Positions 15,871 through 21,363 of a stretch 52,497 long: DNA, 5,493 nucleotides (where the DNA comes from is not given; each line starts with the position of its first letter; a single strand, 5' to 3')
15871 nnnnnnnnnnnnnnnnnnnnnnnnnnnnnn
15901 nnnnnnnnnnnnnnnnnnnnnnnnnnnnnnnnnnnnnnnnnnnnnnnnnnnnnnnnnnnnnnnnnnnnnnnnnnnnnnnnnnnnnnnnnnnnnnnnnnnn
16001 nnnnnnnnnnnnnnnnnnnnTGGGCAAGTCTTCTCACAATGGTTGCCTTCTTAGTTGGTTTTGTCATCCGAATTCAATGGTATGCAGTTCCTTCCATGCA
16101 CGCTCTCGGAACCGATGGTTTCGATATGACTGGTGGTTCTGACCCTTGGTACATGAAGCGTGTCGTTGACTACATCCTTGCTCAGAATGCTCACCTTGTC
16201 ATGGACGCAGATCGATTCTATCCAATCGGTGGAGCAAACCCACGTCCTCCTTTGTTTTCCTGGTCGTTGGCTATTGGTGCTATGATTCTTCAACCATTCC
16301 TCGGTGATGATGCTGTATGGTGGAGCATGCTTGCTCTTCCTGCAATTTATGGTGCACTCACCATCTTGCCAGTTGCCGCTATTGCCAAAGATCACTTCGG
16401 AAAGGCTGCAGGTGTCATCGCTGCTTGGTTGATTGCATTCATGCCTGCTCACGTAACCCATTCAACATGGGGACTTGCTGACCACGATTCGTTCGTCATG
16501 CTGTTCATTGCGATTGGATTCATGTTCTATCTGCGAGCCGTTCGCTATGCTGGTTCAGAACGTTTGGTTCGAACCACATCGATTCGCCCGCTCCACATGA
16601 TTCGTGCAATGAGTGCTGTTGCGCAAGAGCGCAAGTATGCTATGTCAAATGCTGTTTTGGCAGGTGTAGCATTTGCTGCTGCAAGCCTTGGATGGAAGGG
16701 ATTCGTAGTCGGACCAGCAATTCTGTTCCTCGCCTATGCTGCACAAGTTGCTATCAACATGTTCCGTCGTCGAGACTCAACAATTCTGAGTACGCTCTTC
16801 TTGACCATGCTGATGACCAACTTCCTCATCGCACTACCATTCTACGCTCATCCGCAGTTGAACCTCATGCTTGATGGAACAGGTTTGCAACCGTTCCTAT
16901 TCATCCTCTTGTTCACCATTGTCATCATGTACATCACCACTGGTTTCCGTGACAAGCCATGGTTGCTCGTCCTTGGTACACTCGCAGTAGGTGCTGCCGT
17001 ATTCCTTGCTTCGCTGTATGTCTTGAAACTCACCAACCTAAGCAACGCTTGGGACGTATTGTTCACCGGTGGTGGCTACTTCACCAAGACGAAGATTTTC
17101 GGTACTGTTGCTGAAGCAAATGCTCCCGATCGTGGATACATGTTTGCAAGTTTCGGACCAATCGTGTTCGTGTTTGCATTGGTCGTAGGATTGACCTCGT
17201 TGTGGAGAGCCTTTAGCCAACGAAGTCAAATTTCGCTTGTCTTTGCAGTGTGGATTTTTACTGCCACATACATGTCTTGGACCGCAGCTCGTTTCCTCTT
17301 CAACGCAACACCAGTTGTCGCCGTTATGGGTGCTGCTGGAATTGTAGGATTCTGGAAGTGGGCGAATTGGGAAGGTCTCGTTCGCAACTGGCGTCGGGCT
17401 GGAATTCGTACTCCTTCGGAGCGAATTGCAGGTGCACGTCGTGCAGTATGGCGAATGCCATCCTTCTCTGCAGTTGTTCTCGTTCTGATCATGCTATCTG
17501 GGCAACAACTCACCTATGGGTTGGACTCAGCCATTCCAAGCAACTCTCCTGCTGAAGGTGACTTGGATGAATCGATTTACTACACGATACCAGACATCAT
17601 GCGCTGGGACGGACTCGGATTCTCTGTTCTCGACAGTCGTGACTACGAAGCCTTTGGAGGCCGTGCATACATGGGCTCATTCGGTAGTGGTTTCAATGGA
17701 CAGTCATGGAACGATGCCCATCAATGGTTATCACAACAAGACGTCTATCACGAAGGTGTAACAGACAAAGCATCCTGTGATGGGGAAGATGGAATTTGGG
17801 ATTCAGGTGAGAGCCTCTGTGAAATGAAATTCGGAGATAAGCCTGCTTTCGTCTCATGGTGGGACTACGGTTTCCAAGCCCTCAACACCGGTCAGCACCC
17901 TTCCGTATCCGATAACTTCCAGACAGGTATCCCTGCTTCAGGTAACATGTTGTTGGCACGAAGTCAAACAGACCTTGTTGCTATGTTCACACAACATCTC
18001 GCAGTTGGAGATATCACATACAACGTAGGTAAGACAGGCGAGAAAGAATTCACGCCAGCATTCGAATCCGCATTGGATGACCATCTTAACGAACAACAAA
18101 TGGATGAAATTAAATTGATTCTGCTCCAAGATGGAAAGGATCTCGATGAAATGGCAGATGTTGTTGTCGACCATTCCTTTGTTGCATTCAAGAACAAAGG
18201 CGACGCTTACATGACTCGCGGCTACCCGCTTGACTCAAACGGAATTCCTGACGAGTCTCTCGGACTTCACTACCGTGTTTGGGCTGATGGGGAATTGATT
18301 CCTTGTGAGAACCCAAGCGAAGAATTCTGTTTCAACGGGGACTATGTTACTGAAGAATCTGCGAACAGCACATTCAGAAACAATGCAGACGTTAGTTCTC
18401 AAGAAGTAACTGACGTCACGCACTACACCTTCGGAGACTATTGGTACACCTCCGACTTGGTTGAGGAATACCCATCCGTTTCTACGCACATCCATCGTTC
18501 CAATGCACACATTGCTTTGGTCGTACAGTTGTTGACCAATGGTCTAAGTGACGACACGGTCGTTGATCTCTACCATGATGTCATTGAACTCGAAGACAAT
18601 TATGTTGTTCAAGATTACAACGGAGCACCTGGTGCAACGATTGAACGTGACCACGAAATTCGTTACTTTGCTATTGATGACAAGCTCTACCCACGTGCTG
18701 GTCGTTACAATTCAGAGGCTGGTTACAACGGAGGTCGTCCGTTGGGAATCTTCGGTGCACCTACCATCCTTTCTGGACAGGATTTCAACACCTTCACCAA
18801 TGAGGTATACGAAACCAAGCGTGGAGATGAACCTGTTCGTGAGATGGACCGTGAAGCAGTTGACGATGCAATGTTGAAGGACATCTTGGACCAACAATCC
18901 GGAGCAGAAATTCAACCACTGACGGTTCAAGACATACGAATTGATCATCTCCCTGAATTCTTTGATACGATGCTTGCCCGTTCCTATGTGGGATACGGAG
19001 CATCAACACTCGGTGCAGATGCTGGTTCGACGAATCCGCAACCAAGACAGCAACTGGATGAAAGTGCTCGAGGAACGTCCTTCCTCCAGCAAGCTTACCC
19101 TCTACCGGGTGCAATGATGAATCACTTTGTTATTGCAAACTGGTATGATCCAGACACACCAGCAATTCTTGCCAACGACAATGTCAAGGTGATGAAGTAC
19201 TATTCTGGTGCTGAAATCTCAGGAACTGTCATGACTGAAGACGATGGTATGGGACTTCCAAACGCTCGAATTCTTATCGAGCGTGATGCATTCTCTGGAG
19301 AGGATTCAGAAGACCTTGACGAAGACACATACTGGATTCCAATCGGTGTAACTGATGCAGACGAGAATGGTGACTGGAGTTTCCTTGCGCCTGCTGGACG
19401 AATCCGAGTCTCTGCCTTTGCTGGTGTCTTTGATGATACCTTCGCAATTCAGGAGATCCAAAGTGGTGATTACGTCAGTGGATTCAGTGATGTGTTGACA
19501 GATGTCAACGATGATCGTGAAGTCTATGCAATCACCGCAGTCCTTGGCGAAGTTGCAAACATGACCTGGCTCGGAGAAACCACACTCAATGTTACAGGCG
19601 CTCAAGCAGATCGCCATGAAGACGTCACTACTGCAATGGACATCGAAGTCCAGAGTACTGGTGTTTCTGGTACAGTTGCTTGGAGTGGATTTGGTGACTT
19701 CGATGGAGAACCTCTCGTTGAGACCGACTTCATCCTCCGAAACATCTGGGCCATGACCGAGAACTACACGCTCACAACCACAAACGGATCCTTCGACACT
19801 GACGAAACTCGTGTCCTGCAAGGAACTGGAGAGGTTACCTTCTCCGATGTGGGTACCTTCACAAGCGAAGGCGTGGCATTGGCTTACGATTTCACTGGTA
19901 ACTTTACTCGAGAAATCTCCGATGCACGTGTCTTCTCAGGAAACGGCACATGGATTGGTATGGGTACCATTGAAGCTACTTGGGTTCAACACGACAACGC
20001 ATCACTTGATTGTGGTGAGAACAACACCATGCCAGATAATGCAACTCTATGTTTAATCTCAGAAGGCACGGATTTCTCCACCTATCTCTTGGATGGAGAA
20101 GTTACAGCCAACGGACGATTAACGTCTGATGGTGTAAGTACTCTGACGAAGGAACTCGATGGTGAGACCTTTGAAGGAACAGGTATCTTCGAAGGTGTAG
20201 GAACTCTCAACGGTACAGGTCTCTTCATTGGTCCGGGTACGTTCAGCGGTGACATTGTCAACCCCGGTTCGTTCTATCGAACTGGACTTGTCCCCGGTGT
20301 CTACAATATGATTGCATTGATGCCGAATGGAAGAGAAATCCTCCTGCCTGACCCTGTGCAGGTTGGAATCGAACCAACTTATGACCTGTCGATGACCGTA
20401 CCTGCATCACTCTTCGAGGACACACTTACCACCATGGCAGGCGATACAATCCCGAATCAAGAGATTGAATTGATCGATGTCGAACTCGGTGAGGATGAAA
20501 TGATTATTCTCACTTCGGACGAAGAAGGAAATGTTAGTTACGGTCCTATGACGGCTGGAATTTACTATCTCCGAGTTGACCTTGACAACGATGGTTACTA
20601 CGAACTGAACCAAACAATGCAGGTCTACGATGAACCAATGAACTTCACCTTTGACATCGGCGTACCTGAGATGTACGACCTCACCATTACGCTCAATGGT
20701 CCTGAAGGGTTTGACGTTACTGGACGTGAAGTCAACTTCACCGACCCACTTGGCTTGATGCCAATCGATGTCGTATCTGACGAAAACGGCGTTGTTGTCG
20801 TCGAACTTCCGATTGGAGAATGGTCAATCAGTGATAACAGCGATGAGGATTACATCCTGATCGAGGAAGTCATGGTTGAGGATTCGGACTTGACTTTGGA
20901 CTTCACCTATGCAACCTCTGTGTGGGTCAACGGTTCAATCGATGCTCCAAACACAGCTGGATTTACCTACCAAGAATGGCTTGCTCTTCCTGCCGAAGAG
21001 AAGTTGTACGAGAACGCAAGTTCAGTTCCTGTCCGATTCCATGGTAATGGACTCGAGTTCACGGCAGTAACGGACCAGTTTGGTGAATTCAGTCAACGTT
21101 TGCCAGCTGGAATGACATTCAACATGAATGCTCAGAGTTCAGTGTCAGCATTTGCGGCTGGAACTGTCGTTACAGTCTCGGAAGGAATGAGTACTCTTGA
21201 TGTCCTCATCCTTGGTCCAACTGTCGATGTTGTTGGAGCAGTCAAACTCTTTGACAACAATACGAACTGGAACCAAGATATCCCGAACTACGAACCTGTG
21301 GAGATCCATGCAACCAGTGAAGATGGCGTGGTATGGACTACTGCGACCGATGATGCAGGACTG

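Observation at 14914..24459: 3181-aa oligosaccharyltransferase: the AglB core lies between an extra polytopic N-domain and a huge sequon-rich extension anchored at its C-terminus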

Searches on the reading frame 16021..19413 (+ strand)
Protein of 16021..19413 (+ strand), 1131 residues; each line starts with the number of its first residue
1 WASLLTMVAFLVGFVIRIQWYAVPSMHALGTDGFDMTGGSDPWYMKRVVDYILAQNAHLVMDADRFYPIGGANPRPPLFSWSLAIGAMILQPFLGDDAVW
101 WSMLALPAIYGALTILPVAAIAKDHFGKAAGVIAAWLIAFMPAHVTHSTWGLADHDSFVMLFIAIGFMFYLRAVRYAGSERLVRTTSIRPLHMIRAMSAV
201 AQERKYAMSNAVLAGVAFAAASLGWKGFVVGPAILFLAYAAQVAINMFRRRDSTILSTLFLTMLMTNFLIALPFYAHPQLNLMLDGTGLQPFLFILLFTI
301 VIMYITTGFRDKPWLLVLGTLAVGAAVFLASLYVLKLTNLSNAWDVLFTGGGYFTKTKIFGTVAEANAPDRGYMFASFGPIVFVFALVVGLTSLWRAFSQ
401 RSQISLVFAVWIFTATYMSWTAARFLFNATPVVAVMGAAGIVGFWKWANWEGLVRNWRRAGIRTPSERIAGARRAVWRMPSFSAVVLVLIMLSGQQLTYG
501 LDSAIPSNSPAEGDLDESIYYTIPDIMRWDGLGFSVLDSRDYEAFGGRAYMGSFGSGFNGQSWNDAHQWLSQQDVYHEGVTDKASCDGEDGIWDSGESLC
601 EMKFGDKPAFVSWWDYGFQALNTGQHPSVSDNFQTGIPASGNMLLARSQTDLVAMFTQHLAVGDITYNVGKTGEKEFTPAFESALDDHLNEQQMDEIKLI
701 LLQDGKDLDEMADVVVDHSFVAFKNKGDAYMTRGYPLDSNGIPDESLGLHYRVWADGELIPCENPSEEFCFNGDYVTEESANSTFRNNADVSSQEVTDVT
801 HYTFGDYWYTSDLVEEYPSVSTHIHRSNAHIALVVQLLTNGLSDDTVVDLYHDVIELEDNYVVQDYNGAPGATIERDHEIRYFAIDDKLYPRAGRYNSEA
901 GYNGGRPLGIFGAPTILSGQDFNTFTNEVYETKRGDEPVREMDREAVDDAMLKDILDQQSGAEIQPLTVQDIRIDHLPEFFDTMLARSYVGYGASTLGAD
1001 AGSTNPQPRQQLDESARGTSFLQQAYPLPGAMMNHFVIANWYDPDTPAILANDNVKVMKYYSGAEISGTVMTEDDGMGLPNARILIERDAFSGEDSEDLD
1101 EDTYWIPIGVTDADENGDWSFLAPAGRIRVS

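Call 28: search_solved_structures(query=window:16021-19413:+, max_evalue=0.01, show_alignments=2)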
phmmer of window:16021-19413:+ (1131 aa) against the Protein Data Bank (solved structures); distinct sequences matched with E-value up to 0.01: 3.
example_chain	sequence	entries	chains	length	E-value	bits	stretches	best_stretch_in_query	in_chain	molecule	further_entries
3waj_A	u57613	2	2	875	7.3e-06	27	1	37-441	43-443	Transmembrane oligosaccharyl transferase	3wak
5gmy_A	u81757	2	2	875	9.3e-06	26.7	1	37-441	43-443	Transmembrane oligosaccharyl transferase, putative | Dolichyl-phosphooligosaccharide-protein glycotransferase 3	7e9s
6c26_A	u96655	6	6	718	0.0013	19.6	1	39-179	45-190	Dolichyl-diphosphooligosaccharide--protein glycosyltransferase subunit STT3 | Dolichyl-diphosphooligosaccharide--protein glycotransferase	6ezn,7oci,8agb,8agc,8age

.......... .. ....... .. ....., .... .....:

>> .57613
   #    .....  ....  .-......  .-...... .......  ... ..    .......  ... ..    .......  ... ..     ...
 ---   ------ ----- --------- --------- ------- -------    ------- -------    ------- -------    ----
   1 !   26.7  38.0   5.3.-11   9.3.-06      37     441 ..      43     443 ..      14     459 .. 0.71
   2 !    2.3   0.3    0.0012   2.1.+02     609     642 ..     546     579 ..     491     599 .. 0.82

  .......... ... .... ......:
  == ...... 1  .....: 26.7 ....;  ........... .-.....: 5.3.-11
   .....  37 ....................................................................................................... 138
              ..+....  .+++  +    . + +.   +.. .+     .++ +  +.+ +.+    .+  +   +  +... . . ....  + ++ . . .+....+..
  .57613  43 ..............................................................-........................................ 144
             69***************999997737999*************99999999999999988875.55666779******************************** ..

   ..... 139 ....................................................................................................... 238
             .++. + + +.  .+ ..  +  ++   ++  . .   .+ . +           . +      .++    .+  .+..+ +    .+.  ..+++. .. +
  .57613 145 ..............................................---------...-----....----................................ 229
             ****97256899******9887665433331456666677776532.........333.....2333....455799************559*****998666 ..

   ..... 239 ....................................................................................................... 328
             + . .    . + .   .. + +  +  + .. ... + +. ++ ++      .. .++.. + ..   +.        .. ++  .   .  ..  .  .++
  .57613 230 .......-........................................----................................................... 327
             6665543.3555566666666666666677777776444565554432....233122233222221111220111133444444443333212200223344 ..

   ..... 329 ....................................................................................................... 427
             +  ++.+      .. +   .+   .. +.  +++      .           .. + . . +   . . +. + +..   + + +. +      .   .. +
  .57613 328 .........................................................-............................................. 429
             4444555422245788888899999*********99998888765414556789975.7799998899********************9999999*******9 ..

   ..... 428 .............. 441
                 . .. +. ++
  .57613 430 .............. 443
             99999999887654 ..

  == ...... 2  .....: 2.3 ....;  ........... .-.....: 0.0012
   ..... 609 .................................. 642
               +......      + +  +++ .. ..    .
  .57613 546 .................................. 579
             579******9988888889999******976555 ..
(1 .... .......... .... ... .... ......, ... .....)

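Call 40: predict_structure(alignment_id=A2)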
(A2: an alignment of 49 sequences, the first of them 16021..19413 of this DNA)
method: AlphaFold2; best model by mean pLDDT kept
length: 1131 residues; sequences in the alignment: 49
mean_pLDDT: 49.9   pTM: 0.36
mean pLDDT of the five models: 49.9, 48.2, 47.9, 45.6, 44.7
residues with pLDDT >= 90: 15; 70-90: 224; 50-70: 296; < 50: 596
segments of 3 or more residues with pLDDT < 50: 21-76, 141-155, 225-234, 236-238, 243-252, 277-283, 285-288, 310-312, 339-382, 401-407, 413-451, 471-580, 601-644, 864-873, 876-927, 971-1131
pLDDT, mean of each block of 10 residues (from residue 1): 69 63 35 30 34 35 24 43 66 66 63 68 62 62 34 48 67 64 56 66 75 73 49 49 46 59 68 53 47 56 54 51 59 57 39 27 30 37 54 57 48 45 32 34 41 50 48 41 39 30 28 31 30 27 24 23 30 37 55 62 33 37 33 29 56 75 72 80 88 89 80 89 83 89 87 82 75 84 82 74 77 69 65 87 83 68 41 44 24 25 24 26 45 62 68 72 62 42 26 20 23 22 21 21 25 22 25 32 28 28 30 33 28 28
secondary structure, 60 per line:
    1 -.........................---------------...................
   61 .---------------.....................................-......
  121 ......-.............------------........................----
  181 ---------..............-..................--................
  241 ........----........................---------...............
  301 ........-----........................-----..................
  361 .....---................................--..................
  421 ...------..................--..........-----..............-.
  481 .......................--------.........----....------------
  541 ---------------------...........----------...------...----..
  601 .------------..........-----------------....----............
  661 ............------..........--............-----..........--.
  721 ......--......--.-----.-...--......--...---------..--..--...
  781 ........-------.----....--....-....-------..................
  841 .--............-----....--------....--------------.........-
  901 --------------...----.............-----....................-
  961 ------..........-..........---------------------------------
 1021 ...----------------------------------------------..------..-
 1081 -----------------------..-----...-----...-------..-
elements in order (helices of 4 or more, strands of 3 or more residues): H2-26 H42-61 H77-113 H115-126 H128-140 H153-176 H190-203 H205-222 H225-248 H253-276 H286-308 H314-337 H343-365 H369-400 H403-423 H430-447 H450-459 H465-478 H480-503 H512-520 H525-528 H562-572 E592-594 E599-601 H614-623 H641-644 H649-672 H679-688 H691-702 H708-717 E720-726 E729-734 E750-755 E758-760 H778-788 E801-804 E807-810 H812-815 H823-841 H844-855 E861-864 E873-876 H891-899 H922-925 E926-934 E940-943 H944-959 E967-976 H978-987 E1111-1113 E1119-1121

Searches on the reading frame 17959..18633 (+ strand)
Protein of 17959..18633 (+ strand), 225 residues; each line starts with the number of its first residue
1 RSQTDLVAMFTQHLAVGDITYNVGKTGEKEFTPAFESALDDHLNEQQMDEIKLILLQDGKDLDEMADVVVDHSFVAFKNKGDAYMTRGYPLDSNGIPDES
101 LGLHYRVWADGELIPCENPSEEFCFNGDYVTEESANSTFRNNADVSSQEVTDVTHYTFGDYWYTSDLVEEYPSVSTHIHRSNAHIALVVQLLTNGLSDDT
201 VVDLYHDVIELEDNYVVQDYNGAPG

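Call 34: search_protein_families(library=pfam, proteins=[window:17959-18633:+], max_evalue=1)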
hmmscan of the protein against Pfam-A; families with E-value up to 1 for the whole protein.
window:17959-18633:+ (225 aa): 1 family
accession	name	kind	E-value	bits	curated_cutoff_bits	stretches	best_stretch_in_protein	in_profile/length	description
PF13108.11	DUF3969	-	0.23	12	25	0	188-216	40-68/106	Protein of unknown function (DUF3969)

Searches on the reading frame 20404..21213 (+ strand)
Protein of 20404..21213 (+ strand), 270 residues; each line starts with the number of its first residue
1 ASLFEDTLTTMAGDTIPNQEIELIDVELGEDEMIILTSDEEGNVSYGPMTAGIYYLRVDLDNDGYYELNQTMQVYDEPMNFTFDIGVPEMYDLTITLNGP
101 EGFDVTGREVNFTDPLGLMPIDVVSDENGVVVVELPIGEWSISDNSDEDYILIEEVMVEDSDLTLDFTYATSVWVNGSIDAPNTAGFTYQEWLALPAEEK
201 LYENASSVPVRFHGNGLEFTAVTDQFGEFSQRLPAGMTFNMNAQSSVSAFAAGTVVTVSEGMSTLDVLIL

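Call 34: search_protein_families(library=pfam, proteins=[window:20404-21213:+], max_evalue=1)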
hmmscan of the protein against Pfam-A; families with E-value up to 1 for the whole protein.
window:20404-21213:+ (270 aa): 4 families
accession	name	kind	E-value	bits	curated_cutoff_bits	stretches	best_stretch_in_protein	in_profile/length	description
PF17802.7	SpaA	-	0.0031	18.1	23.1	0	16-72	16-72/91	Prealbumin-like fold domain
PF22768.1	SPP1_Dit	-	0.0081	16.8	25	1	137-199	18-77/97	Siphovirus-type tail component, C-terminal domain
PF10670.15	DUF4198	-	0.044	14.3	34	1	16-58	160-205/209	Domain of unknown function (DUF4198)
PF00630.25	Filamin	-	0.15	13.3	26.9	0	37-62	59-84/93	Filamin/ABP280 repeat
